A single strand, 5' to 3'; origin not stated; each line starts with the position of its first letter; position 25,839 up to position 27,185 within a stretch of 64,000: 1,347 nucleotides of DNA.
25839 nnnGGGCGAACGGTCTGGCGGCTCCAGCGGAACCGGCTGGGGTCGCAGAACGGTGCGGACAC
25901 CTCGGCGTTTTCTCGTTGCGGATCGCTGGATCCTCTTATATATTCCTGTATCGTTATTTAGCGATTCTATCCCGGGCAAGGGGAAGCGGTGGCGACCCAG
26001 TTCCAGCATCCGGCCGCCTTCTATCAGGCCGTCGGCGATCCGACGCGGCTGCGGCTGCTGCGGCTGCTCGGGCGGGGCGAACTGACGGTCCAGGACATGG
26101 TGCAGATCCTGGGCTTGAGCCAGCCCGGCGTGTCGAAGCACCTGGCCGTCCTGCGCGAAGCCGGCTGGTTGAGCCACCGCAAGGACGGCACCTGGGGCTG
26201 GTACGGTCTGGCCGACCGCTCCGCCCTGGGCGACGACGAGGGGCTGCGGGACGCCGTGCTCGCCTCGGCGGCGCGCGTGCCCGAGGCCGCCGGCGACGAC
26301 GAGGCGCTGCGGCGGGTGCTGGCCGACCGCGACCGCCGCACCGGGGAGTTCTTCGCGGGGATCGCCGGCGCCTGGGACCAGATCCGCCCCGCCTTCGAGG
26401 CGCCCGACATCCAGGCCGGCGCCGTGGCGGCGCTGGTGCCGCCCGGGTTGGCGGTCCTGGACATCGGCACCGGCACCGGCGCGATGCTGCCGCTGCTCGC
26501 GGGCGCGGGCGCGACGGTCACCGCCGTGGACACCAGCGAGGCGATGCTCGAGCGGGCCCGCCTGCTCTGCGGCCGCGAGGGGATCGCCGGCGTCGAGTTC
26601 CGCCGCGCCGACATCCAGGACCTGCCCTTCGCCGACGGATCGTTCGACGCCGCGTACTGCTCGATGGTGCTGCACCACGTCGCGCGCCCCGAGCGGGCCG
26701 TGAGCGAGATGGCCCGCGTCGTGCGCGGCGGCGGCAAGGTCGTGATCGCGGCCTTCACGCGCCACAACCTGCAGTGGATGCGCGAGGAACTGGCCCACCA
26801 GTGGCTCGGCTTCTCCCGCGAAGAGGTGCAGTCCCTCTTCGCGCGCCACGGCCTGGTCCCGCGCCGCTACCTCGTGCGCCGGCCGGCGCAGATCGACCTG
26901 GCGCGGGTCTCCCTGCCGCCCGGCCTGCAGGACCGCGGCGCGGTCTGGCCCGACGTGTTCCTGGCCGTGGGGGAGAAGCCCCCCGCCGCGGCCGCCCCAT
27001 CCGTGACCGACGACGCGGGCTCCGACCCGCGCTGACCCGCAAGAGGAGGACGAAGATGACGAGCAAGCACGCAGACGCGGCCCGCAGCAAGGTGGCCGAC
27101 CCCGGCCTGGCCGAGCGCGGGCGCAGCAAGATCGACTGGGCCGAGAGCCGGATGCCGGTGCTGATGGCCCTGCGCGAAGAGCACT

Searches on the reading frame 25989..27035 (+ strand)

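Call 88: search_protein_families(library=pfam, proteins=[window:25989-27035:+], max_evalue=0.00001)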
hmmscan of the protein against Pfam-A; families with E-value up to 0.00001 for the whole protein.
window:25989-27035:+ (348 aa): 10 families
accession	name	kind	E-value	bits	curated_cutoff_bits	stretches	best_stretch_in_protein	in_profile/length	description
PF08241.18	Methyltransf_11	-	6.9e-30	104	21.2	1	157-253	1-95/95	Methyltransferase domain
PF13649.12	Methyltransf_25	-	2.7e-25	89.3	27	1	156-249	1-97/97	Methyltransferase domain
PF13847.12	Methyltransf_31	-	3.1e-22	79.3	27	1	153-264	4-114/145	Methyltransferase domain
PF13489.12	Methyltransf_23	-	5.2e-19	69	27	1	151-288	21-149/164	Methyltransferase domain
PF08242.18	Methyltransf_12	-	5.2e-16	59.6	30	1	157-250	1-97/98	Methyltransferase domain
PF01209.24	Ubie_methyltran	-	4.9e-14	52.7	20.1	1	152-266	47-164/233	ubiE/COQ5 methyltransferase family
PF01022.26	HTH_5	-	3.1e-13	49.8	22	1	17-59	1-43/47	Bacterial regulatory protein, arsR family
PF12840.13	HTH_20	-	4e-12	46.4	27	1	16-59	2-46/51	Helix-turn-helix domain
PF12802.13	MarR_2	-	2.4e-09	37.7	27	1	18-67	5-56/61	MarR family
PF07021.18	MetW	-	1.3e-07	31.8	21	1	145-260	6-113/193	Methionine biosynthesis protein MetW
